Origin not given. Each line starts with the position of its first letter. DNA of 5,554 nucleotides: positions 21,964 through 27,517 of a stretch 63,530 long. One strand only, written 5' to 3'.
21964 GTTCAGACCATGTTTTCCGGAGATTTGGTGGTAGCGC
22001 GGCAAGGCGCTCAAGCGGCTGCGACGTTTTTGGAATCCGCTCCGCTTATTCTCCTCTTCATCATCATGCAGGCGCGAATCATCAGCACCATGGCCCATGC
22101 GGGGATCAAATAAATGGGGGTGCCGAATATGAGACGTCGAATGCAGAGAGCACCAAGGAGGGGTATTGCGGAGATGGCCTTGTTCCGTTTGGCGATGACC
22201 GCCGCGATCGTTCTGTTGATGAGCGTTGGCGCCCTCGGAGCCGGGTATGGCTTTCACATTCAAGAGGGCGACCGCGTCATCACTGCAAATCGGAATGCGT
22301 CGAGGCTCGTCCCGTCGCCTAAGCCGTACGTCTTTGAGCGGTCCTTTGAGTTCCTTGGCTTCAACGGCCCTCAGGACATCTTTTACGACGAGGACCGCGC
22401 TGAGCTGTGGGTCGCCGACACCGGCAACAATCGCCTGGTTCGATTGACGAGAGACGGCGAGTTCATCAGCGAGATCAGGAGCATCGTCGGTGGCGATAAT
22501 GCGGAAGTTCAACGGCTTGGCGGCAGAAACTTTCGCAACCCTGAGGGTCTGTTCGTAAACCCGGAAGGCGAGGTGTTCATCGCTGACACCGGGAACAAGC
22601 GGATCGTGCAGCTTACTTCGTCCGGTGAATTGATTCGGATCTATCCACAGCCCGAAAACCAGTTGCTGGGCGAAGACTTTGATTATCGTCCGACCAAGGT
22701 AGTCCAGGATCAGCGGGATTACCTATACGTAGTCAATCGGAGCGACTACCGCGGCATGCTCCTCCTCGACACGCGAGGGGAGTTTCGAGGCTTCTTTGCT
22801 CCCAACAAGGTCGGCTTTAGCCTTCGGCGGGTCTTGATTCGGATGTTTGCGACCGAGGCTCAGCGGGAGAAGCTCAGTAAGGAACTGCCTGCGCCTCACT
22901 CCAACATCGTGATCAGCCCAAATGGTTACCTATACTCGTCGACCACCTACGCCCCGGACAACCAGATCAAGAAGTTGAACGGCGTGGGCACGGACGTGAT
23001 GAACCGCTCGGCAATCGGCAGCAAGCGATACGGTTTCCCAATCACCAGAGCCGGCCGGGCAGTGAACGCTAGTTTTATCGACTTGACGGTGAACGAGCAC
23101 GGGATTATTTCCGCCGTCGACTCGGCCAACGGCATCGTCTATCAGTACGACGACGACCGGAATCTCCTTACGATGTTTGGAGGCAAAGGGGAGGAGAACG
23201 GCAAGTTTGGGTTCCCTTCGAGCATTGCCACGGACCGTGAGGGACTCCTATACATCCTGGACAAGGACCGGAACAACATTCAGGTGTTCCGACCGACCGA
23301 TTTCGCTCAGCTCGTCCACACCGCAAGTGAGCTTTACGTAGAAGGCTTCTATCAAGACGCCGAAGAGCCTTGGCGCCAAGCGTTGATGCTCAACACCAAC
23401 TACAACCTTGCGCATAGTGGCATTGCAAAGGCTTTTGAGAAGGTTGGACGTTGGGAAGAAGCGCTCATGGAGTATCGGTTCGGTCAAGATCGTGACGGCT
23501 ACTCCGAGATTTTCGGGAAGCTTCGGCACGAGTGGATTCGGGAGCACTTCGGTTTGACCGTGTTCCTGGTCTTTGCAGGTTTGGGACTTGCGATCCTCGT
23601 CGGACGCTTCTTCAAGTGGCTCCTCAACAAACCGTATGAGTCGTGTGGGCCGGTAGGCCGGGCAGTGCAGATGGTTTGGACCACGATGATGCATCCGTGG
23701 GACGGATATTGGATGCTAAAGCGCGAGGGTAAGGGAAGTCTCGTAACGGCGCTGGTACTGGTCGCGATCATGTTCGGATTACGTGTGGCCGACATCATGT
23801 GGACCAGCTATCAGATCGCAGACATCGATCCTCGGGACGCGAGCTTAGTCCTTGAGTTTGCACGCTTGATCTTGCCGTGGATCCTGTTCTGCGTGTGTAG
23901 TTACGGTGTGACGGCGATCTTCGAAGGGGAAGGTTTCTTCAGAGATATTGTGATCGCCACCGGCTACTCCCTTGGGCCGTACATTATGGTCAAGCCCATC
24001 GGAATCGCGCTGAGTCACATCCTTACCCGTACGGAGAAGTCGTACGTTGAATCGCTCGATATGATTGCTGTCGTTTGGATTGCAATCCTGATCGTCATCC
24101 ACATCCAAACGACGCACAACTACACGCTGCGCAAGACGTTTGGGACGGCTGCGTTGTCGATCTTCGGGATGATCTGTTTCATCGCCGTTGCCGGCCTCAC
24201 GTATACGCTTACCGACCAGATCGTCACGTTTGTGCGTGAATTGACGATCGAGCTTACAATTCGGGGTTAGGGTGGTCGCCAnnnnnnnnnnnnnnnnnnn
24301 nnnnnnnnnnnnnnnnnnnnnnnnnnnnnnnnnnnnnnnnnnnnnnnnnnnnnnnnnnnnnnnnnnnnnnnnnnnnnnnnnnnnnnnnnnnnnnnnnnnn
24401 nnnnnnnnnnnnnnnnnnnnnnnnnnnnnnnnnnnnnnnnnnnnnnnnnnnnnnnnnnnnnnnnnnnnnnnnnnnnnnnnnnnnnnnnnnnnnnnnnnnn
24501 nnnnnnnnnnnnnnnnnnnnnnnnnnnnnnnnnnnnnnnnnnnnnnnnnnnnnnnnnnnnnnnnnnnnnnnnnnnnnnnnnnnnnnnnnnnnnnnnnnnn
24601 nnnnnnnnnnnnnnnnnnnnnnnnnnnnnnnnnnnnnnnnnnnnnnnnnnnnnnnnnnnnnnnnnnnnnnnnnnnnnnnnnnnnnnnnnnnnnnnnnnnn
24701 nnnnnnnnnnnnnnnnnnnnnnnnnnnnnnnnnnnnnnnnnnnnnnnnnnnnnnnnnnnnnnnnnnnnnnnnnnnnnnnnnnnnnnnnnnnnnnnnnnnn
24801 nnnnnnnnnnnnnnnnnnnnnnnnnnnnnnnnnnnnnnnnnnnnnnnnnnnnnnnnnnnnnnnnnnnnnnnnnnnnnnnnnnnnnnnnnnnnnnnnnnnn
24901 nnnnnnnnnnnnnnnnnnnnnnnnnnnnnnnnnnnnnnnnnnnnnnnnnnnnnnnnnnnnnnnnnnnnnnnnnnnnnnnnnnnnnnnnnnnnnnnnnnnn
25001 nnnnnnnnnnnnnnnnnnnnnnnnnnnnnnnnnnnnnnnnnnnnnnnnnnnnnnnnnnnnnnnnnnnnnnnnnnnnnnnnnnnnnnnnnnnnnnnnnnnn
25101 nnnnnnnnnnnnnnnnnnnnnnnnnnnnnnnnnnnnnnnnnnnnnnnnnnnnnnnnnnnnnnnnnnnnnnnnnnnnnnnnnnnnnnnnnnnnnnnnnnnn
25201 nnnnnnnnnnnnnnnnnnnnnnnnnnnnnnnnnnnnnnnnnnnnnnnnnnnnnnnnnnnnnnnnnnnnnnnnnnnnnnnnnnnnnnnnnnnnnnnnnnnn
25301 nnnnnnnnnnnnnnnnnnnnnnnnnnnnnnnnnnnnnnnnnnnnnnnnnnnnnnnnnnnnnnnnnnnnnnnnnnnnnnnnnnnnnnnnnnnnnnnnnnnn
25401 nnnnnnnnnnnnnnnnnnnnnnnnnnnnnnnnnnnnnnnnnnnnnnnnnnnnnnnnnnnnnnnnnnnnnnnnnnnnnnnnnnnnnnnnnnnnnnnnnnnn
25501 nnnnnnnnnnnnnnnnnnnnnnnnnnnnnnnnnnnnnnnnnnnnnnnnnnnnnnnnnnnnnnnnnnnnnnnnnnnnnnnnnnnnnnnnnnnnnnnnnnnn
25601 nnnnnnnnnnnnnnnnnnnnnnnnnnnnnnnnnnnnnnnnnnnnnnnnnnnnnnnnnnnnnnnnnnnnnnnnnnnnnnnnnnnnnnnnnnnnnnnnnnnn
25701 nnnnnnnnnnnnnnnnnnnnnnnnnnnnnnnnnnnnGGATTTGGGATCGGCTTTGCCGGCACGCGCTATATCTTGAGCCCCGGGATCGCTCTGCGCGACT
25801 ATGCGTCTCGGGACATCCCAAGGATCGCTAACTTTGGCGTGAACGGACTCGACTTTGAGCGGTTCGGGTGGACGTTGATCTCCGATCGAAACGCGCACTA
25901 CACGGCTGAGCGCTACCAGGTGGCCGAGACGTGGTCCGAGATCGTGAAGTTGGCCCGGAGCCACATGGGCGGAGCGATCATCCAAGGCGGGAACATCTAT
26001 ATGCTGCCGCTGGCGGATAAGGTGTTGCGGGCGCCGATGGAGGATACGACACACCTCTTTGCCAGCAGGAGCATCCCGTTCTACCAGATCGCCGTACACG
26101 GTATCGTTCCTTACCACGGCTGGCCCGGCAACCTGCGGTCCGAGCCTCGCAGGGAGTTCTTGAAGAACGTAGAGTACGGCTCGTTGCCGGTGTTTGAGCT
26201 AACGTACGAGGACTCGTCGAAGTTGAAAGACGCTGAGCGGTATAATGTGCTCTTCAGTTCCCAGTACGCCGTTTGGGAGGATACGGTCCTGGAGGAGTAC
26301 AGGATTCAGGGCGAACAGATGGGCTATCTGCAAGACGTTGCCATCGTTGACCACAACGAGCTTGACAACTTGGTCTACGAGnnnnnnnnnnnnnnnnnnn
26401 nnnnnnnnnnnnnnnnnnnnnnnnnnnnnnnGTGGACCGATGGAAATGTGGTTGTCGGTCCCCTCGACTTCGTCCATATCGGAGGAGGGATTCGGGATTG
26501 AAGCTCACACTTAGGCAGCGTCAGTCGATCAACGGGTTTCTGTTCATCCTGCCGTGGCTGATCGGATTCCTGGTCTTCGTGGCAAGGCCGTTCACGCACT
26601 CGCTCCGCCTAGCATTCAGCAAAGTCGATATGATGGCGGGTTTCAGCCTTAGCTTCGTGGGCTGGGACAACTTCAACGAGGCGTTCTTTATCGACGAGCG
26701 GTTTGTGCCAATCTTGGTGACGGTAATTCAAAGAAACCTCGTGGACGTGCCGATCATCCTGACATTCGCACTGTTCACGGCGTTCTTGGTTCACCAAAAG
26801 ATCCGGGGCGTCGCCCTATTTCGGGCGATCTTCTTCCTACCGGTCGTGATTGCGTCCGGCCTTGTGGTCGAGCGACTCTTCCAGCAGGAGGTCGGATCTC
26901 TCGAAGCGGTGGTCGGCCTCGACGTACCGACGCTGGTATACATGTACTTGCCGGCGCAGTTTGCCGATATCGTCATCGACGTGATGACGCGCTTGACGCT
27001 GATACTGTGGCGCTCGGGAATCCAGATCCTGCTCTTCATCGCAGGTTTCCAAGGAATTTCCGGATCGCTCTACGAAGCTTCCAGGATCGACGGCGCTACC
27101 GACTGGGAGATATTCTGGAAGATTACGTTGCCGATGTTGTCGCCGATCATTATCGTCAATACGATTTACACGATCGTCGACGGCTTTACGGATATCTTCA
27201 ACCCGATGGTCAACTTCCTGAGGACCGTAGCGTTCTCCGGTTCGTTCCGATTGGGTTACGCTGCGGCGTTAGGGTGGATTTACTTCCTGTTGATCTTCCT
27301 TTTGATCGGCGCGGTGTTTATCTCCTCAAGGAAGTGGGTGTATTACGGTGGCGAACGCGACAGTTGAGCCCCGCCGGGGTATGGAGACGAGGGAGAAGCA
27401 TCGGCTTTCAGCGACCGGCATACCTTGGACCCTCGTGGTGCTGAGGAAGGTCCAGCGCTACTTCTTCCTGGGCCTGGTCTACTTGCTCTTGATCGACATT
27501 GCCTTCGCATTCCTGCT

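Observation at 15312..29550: Nine-gene extracytoplasmic 'double CUT1' cluster with three function-unknown components: main candidate for an undescribed system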

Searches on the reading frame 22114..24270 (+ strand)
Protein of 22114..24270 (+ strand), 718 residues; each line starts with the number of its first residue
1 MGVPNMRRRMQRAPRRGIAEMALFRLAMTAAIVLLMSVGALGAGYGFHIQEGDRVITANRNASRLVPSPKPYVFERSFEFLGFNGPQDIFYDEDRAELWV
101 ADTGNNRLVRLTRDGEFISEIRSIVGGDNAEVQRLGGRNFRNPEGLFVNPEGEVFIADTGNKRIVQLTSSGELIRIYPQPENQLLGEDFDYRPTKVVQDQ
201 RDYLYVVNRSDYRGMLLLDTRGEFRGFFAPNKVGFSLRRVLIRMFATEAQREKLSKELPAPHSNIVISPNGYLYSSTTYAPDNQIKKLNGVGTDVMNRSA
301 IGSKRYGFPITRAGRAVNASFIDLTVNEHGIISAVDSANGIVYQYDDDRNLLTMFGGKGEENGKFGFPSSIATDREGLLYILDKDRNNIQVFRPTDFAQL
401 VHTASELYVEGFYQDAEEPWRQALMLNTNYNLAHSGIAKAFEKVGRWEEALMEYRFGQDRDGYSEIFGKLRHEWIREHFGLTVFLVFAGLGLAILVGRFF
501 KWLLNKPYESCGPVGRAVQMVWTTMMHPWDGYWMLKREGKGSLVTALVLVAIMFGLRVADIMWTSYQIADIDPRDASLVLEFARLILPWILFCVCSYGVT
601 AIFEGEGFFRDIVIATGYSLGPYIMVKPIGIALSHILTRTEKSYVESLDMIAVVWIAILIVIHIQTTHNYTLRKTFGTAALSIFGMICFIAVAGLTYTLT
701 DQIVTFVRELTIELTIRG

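Call 3: search_protein_families(library=pfam, proteins=[window:22114-24270:+], max_evalue=0.01)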
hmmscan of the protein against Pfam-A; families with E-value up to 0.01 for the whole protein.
window:22114-24270:+ (718 aa): 4 families
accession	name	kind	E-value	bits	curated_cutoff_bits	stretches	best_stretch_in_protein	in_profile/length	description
PF01436.27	NHL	-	6.7e-17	61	20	2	140-166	1-27/28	NHL repeat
PF04893.22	Yip1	-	3.2e-08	34.1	28.6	1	524-692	3-172/173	Yip1 domain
PF08450.18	SGL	-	1.7e-05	25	26.3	1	91-182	141-225/246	SMP-30/Gluconolactonase/LRE-like region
PF13449.12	Phytase-like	-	0.00013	22.4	27.6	1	89-184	9-111/284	Esterase-like activity of phytase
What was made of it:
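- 22114..24270 (+): NHL beta-propeller, a TPR-like helical region and a Yip1 multi-pass membrane domain. The propeller is held at the outer face of the cytoplasmic membrane between an N-terminal helix and the Yip1 helices. Pfam NHL and Yip1 (call 3).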

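Call 8: search_protein_families(library=ncbifam, proteins=[window:22114-24270:+], max_evalue=0.001)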
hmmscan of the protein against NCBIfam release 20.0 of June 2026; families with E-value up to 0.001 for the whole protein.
window:22114-24270:+ (718 aa): 2 families
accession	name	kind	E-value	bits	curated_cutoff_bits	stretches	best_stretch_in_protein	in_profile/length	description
NF035926.1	scyF_NHL_VPEP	equivalog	1e-14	54.5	350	2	83-180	101-191/376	scytonemin biosynthesis PEP-CTERM protein ScyF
NF047780.1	LIC12708_fam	subfamily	1.4e-06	27.4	150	0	134-213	50-142/391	LIC_12708 family protein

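Call 10: find_homologous_proteins(query=window:22114-24267:+)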
Query window:22114-24267:+ (718 aa): 1581 proteins with E <= 0.001 among 8000 candidates; the best 120 are listed.
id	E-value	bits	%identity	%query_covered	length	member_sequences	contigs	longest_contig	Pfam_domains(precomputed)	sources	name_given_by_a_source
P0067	0.0e+0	1471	90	97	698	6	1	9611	PF04893.23,PF13449.13,PF01436.28,PF08450.19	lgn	-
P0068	0.0e+0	1406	85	97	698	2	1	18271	PF04893.23,PF01436.28,PF08450.19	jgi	-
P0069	0.0e+0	1219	74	95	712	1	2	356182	PF04893.23,PF01436.28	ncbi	-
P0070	0.0e+0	1215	74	95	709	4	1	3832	PF04893.23,PF01436.28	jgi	-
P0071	0.0e+0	1207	72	98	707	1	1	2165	PF04893.23,PF01436.28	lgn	-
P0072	0.0e+0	1203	74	94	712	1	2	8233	PF04893.23,PF01436.28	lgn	-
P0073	0.0e+0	1197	73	97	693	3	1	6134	PF04893.23,PF13449.13,PF01436.28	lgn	-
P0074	0.0e+0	1188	71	99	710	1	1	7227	PF04893.23,PF13449.13,PF01436.28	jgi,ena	-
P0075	0.0e+0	1175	70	98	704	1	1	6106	PF04893.23,PF01436.28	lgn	-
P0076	0.0e+0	1162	72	97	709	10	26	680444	PF04893.23,PF01436.28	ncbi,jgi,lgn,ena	jgi:Gluconolactonase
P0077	0.0e+0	1146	69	98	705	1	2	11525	PF04893.23,PF13414.13,PF01436.28,PF08450.19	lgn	-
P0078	0.0e+0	1145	72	95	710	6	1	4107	PF04893.23,PF01436.28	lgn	-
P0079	0.0e+0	1143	71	96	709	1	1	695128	PF04893.23,PF01436.28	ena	-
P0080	0.0e+0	1113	69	96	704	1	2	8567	PF04893.23,PF13449.13,PF01436.28,PF08450.19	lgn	-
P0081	0.0e+0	1112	70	95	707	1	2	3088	PF04893.23,PF01436.28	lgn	-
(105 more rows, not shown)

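Call 72: search_solved_structures(query=window:22114-24267:+, max_evalue=0.001, show_alignments=0)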
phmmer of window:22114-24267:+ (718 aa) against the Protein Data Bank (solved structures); distinct sequences matched with E-value up to 0.001: 47.
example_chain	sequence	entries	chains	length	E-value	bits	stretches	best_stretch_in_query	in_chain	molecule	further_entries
6d69_A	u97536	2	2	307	1.3e-20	76.4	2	332-395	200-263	NHL Repeat Region of D. melanogaster Thin | Thin, isoform D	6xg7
6i37_A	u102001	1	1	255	1.4e-20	76.3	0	78-171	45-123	nv1Pizza6-AYW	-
6i3b_A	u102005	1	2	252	2.1e-20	75.7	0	79-172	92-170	cPizza6-AYW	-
7qrx_A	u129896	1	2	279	2.4e-20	75.6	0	354-395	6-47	E3 ubiquitin-protein ligase TRIM71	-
6f0q_A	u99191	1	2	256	2.5e-20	75.5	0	78-171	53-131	Pizza6-AYW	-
9jur_A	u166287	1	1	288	2.6e-20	75.4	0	354-395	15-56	E3 ubiquitin-protein ligase TRIM71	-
8j72_A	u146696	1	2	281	7.2e-20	74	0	354-395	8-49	E3 ubiquitin-protein ligase TRIM71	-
6fpt_A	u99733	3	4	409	2.4e-18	68.9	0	353-395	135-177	E3 ubiquitin-protein ligase TRIM71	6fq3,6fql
6i39_A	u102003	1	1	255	4e-18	68.2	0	79-172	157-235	v31Pizza6-AYW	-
6i38_A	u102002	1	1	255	2.8e-17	65.4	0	78-172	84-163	nv2Pizza6-AYW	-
7zpw_A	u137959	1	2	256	4.3e-17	64.8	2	78-172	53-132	Pizza6-TSK-TSH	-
6f0s_A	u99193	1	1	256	4.9e-17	64.6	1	79-172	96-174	Pizza6-SYW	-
7zpz_A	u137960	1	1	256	5.1e-17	64.5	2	78-172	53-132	Pizza6-TSR-TSH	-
7zph_A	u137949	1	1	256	7.4e-17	64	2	78-172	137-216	Pizza6-TNK-RSH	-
7zq2_A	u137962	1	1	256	9e-17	63.7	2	78-172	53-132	Pizza6-RSH-TSH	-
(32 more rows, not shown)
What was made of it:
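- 22114..24270 (+): The nearest solved structures are ligand-binding NHL domains (TRIM, PknD sensor) (call 72).
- Tried and rejected: The best structural relatives are binding domains (calls 3, 72).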

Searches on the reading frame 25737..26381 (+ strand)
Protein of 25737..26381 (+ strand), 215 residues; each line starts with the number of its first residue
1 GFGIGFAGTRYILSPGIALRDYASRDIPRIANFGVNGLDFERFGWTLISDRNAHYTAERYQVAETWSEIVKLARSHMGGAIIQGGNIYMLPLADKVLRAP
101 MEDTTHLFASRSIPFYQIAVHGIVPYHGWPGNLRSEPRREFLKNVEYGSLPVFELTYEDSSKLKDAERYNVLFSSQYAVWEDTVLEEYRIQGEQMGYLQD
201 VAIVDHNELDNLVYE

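Call 44: search_solved_structures(query=A3, max_evalue=10, show_alignments=4)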
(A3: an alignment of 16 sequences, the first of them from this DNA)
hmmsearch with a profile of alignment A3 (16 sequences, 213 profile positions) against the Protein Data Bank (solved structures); distinct sequences matched with E-value up to 10: 20.
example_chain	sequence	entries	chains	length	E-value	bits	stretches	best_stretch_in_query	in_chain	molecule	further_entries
9x9r_A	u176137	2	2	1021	0.13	14.7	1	16-92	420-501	Chitodextrinase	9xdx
9ijj_A2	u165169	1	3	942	0.29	13.6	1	40-123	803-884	Cilia- and flagella-associated protein 69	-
9e2w_Y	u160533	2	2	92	0.38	13.2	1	75-124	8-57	Chromosome segregation in meiosis protein 3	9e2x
1y8a_A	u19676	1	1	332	0.66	12.5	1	67-107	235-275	hypothetical protein AF1437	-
37es_A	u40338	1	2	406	1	11.8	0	51-90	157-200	NADPH dehydrogenase 1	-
37fx_A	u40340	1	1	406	1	11.8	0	51-90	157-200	NADPH dehydrogenase 1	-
37fz_A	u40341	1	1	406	1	11.8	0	51-90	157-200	NADPH dehydrogenase 1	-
4gbu_A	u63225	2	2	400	1.2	11.6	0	50-90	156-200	NADPH dehydrogenase 1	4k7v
3rnd_A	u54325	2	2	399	1.2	11.6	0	50-90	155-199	NADPH dehydrogenase 1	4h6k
3txz_A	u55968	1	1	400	1.2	11.6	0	50-90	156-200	NADPH dehydrogenase 1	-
4k7y_A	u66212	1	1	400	1.2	11.6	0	50-90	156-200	NADPH dehydrogenase 1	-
4rnw_A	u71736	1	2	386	1.2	11.6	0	50-90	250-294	NADPH dehydrogenase 1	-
4ge8_A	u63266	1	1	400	1.2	11.6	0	50-90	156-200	NADPH dehydrogenase 1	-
4h4i_A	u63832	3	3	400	1.2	11.6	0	50-90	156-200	NADPH dehydrogenase 1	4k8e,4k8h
1k02_A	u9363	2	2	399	1.2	11.6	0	50-90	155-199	NADPH DEHYDROGENASE 1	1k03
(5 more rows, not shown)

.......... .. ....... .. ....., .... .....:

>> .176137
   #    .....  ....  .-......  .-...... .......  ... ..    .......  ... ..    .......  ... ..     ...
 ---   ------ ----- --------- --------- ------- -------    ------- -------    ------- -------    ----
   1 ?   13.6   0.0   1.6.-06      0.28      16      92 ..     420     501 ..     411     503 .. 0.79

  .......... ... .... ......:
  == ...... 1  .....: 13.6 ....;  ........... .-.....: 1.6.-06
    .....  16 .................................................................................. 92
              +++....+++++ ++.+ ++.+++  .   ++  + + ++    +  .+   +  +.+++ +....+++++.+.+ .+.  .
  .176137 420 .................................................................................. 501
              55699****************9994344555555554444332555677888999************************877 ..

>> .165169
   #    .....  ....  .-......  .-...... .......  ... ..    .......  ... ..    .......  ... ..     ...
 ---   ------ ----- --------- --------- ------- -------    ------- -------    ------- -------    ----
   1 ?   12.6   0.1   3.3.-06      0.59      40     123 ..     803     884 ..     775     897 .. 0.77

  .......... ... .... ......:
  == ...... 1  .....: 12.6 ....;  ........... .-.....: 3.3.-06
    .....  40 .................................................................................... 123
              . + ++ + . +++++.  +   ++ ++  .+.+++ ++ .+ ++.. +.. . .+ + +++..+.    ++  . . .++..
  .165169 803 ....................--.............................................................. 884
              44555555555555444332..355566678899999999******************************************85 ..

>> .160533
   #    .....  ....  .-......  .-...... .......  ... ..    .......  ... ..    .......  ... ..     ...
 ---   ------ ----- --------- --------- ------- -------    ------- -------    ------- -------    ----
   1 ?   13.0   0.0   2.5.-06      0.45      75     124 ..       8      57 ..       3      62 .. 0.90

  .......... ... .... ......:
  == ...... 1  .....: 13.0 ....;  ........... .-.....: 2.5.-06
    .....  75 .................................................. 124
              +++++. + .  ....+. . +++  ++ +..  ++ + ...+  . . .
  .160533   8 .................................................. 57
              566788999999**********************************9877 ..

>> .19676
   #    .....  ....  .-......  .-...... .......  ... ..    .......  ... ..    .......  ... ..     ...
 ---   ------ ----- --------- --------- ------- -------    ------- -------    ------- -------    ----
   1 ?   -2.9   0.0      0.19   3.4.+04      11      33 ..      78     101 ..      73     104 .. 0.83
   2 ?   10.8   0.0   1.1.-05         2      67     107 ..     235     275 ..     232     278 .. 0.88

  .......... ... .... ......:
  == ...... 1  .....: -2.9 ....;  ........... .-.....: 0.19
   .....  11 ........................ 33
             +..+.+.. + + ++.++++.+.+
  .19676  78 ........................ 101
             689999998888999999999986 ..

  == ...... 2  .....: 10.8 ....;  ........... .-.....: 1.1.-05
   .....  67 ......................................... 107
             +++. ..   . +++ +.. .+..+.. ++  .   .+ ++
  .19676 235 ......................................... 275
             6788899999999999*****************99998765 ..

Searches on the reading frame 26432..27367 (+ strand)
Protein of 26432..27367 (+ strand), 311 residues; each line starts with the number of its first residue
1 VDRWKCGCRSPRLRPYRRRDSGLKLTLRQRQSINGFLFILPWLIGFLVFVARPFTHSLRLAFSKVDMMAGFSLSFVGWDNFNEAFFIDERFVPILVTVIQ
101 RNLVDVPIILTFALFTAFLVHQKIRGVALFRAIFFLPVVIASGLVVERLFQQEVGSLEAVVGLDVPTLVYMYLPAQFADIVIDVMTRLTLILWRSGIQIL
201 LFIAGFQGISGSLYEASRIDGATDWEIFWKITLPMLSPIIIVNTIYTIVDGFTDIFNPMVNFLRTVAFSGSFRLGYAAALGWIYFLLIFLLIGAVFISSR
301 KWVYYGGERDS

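Call 3: search_protein_families(library=pfam, proteins=[window:26432-27367:+], max_evalue=0.01)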
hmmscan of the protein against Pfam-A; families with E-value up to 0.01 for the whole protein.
window:26432-27367:+ (311 aa): 1 family
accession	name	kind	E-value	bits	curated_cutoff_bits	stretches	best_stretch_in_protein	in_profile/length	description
PF00528.27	BPD_transp_1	-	6e-06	26.5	26.4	1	186-299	55-174/184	Binding-protein-dependent transport system inner membrane component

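Call 8: search_protein_families(library=ncbifam, proteins=[window:26432-27367:+], max_evalue=0.001)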
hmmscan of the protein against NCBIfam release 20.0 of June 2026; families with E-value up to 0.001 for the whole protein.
window:26432-27367:+ (311 aa): 11 families
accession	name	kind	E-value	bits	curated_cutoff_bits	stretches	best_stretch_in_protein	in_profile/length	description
NF007852.0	PRK10561.1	equivalog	8.8e-16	58.6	335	1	31-254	10-233/295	sn-glycerol-3-phosphate ABC transporter permease UgpA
NF008232.0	PRK10999.1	equivalog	3e-11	42.8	392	1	65-237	255-429/520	maltose ABC transporter permease MalF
NF040932.1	ABC_arch_GlcU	equivalog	5.5e-08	32.8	340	1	205-262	155-212/272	glucose ABC transporter permease GlcU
NF040931.1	ABC_arch_GlcT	equivalog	1.1e-07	31.8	360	1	59-250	21-210/278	glucose ABC transporter permease GlcT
NF008231.0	PRK10998.1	equivalog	6.2e-07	29.3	261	1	195-255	168-230/296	maltose ABC transporter permease MalG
TIGR03262.1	PhnU2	equivalog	3.8e-05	22.5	593.25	1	44-258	12-208/546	putative 2-aminoethylphosphonate ABC transporter permease subunit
TIGR01581.1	Mo_ABC_porter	hypoth_equivalog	4.2e-05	23.1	210.3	1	197-247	117-167/225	ABC transporter permease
TIGR02141.1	modB_ABC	equivalog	6e-05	22.8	182.6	0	114-245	19-142/208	molybdate ABC transporter permease subunit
NF008210.0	PRK10973.1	equivalog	7.5e-05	22.5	297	1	181-259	141-219/281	sn-glycerol-3-phosphate ABC transporter permease UgpE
NF006939.0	PRK09421.1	equivalog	0.00042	19.8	262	0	99-248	16-158/230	molybdate ABC transporter permease subunit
NF040733.1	ABC_perm_U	equivalog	0.00088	18.8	295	1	199-254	136-191/251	ABC transporter permease subunit SaoP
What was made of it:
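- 26498..27367 (+): P3, a MalF/UgpA-type permease of the second translocator. The TTG start overlaps the DUF5696 stop codon. UgpA/MalF-like (call 8).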
